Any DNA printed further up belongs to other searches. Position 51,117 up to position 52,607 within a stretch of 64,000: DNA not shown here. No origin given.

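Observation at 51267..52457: Single-gene AT-rich islet encoding a stand-alone PD-(D/E)xK nuclease-superfamily protein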

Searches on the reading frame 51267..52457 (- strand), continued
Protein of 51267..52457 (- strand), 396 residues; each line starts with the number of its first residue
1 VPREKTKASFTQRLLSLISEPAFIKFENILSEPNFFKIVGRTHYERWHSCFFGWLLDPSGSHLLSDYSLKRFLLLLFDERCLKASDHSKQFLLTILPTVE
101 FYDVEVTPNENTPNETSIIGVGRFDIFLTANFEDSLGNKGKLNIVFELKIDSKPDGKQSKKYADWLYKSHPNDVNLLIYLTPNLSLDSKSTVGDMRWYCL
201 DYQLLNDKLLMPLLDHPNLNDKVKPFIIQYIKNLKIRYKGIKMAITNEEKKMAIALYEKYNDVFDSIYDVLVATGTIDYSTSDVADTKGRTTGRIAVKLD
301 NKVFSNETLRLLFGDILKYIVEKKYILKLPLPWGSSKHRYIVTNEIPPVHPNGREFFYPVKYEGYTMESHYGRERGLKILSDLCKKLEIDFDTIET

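Call 29: search_protein_representatives(alignment_id=A1)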
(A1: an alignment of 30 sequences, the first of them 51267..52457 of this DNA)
Query: 30 sequences, 396 profile positions. Proteins with E-value up to 0.001 (for the whole library): 1868; up to 1e-10: 485; up to 1e-30: 67. The best 150 are listed.
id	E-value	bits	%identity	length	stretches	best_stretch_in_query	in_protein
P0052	7.9e-217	736.3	-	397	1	2-396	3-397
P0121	1.3e-179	613.8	-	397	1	2-395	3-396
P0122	2.3e-128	445.1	-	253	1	2-247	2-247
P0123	2.6e-124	431.7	-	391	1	9-395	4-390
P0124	5.0e-117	407.7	-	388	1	9-395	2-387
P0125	4.2e-113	394.8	-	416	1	4-395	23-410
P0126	1.1e-94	334.2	-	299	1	102-395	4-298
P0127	2.1e-79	283.8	-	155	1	243-396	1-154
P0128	3.7e-76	273.1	-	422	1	5-396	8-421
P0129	2.9e-72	260.3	-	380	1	7-389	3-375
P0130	1.2e-68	248.4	-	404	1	7-384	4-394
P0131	1.0e-64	235.5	-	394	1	9-391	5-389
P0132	2.0e-64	234.5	-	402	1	8-391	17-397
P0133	1.8e-61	224.8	-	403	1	15-379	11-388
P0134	2.5e-61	224.3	-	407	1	13-392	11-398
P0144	8.6e-53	196.2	-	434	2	141-391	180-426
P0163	5.0e-42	160.8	-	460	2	9-268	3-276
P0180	2.6e-33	132.1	-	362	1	274-395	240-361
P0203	6.1e-26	107.8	-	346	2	287-392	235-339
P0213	2.5e-24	102.5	-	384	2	284-393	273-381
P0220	3.4e-23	98.8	-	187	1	271-388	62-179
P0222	4.6e-23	98.3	-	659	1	11-283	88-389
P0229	2.0e-22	96.3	-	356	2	285-395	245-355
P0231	5.6e-22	94.7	-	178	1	288-391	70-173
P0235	7.5e-22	94.3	-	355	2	293-395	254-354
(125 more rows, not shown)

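Call 30: search_protein_families(library=pfam, proteins=[P0180, P0203, P0213, P0229, P0235, P0220, P0231, P0144, P0163, P0222], max_evalue=0.01)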
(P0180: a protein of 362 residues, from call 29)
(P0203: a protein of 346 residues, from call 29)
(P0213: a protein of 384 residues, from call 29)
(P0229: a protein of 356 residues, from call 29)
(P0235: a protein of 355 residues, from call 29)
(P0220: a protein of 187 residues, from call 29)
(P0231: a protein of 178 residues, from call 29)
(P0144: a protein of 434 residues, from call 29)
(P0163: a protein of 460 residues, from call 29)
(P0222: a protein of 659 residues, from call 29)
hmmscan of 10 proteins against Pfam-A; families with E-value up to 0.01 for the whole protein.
P0180 (362 aa): 2 families
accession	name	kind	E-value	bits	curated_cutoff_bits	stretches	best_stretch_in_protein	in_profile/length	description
PF04313.20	HSDR_N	-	1.1e-08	35.6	25.1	1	49-111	121-190/198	Type I restriction enzyme R protein N terminus (HSDR_N)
PF13588.12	HSDR_N_2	-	2.3e-08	34.5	25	1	50-110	31-93/110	Type I restriction enzyme R protein N terminus (HSDR_N)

P0203 (346 aa): 0 families

P0213 (384 aa): 1 family
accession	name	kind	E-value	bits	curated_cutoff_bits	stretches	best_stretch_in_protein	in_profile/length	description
PF23991.1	DUF7310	-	0.0048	17.8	40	0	58-99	16-57/83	Coiled-coil region of unknown function (DUF7310)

P0229 (356 aa): 1 family
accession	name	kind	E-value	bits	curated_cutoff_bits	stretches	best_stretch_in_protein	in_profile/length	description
PF14281.12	PDDEXK_4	-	1.6e-07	31.9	22.3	1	7-181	12-148/183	PD-(D/E)XK nuclease superfamily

P0235 (355 aa): 0 families

P0220 (187 aa): 0 families

P0231 (178 aa): 0 families

P0144 (434 aa): 1 family
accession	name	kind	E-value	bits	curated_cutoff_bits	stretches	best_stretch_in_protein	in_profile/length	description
PF14281.12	PDDEXK_4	-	6.2e-16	59.3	22.3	1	55-271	3-182/183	PD-(D/E)XK nuclease superfamily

P0163 (460 aa): 1 family
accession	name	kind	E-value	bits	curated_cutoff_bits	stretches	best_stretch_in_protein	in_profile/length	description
PF14281.12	PDDEXK_4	-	5.1e-20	72.6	22.3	1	28-237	2-182/183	PD-(D/E)XK nuclease superfamily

P0222 (659 aa): 1 family
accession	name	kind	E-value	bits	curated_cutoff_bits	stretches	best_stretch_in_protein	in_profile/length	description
PF14281.12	PDDEXK_4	-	5.8e-13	49.6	22.3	1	112-305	3-139/183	PD-(D/E)XK nuclease superfamily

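Call 33: find_encoding_contigs(protein=window:51267-52457:-, flank=10000, max_places=6)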
Protein window:51267-52457:- (396 aa): 2 contigs read that carry it; 2 places shown.
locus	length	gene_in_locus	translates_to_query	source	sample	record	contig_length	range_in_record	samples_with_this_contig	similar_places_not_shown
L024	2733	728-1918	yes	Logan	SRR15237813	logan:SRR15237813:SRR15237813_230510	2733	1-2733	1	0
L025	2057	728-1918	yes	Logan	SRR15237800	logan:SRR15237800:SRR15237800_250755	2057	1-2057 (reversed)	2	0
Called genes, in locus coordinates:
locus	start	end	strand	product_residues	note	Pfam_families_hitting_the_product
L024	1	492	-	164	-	?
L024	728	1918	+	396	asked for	PF14281:PDDEXK_4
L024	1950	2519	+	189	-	PF13563:2_5_RNA_ligase2, PF02834:LigT_PEase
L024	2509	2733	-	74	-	?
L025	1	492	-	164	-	?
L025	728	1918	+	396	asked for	PF14281:PDDEXK_4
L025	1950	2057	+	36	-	?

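Call 40: find_encoding_contigs(protein=P0032, flank=8000, max_places=3)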
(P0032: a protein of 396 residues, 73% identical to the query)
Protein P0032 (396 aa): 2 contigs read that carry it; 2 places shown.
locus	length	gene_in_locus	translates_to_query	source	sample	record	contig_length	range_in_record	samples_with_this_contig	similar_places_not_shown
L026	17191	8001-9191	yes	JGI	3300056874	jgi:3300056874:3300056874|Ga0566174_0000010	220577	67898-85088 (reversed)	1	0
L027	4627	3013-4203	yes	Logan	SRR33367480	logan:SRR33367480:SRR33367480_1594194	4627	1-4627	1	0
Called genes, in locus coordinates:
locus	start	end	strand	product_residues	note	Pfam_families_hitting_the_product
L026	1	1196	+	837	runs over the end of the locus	PF02638:GHL10, PF13200:DUF4015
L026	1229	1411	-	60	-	-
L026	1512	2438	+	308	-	PF01116:F_bP_aldolase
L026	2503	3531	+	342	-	PF00044:Gp_dh_N, PF02800:Gp_dh_C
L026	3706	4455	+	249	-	PF00121:TIM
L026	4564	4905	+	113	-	PF03840:SecG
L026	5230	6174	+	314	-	PF04015:DUF362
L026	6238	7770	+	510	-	PF12801:Fer4_5, PF00037:Fer4 (faint), PF13187:Fer4_9 (faint), PF13484:Fer4_16 (faint), PF12801:Fer4_5 (weak), PF12838:Fer4_7 (faint), PF13237:Fer4_10 (faint), PF12837:Fer4_6 (faint)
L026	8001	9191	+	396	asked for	PF14281:PDDEXK_4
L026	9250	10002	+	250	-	PF14511:RE_EcoO109I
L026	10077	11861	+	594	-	PF00501:AMP-binding, PF13193:AMP-binding_C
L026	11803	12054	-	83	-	-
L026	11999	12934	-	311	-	PF04055:Radical_SAM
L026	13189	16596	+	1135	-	PF02574:S-methyl_trans, PF00809:Pterin_bind, PF02607:B12-binding_2, PF02310:B12-binding, PF02965:Met_synt_B12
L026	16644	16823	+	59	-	PF00301:Rubredoxin, PF21349:RUBY_RBDX (faint)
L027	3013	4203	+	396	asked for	PF14281:PDDEXK_4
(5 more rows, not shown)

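Call 51: search_dna_similar(query=window:51267-52457:-, collection=plasmids, mode=protein, max_rows=15)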
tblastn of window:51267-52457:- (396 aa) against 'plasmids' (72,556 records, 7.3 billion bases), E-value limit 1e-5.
No match.

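Call 52: search_dna_similar(query=window:51267-52457:-, collection=phages, mode=protein, max_rows=15)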
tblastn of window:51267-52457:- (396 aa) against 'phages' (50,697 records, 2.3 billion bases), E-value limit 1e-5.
Records with a match: 1; places in all: 1; records where one place covers at least 80% of the query: 0.
Best place of each record, by identity: <60% 1.
By first word of the organism name: Dulem 1.
By host as written in the record: Propithecus coquereli 1.
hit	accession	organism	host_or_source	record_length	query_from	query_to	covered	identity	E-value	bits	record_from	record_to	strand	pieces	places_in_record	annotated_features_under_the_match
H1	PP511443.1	Dulem virus 37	Propithecus coquereli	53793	31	288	65%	27.6%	6e-8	61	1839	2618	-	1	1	PD-(D/E)XK nuclease superfamily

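Call 58: find_related_loci(query=A1, collection=metagenome_contigs, flank=5000)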
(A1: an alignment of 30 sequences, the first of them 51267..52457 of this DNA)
Query A1 (396 aa) in metagenome_contigs; peptide patterns used: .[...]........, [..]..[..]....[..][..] (x = any residue, [..] = any of these).
377 stretches matched a pattern; 126 encode a relative of the query (tblastn E <= 1e-3); the best 80 are kept; 80 distinct loci.
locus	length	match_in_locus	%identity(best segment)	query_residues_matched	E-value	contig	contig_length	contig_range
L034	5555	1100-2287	74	1-396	0e+0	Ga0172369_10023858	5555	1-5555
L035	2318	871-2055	73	1-395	0e+0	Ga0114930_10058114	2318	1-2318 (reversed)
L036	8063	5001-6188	73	1-396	0e+0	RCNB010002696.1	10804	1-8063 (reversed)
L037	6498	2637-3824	73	1-396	0e+0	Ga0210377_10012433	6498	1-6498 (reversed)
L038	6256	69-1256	73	1-396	0e+0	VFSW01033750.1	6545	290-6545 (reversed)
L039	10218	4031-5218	72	1-396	0e+0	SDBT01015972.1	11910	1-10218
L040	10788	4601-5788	72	1-396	0e+0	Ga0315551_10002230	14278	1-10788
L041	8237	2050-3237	72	1-396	0e+0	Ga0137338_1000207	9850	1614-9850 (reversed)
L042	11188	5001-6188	72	1-396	0e+0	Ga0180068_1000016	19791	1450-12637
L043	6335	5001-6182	73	3-396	0e+0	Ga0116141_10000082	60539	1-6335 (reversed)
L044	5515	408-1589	73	3-396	0e+0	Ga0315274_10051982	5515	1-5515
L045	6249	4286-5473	71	1-396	0e+0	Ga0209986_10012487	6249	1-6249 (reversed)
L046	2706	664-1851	72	1-396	0e+0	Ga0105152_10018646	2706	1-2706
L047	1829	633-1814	72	3-396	0e+0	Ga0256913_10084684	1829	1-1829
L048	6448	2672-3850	73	4-396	0e+0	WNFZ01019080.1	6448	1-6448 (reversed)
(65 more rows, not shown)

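Call 86: find_related_loci(query=A1, collection=viral_contigs, flank=5000)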
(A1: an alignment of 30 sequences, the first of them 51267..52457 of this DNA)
Query A1 (396 aa) in viral_contigs; peptide patterns used: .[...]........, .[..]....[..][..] (x = any residue, [..] = any of these).
16 stretches matched a pattern, but none encodes a relative of the query by tblastn (E <= 1e-3).
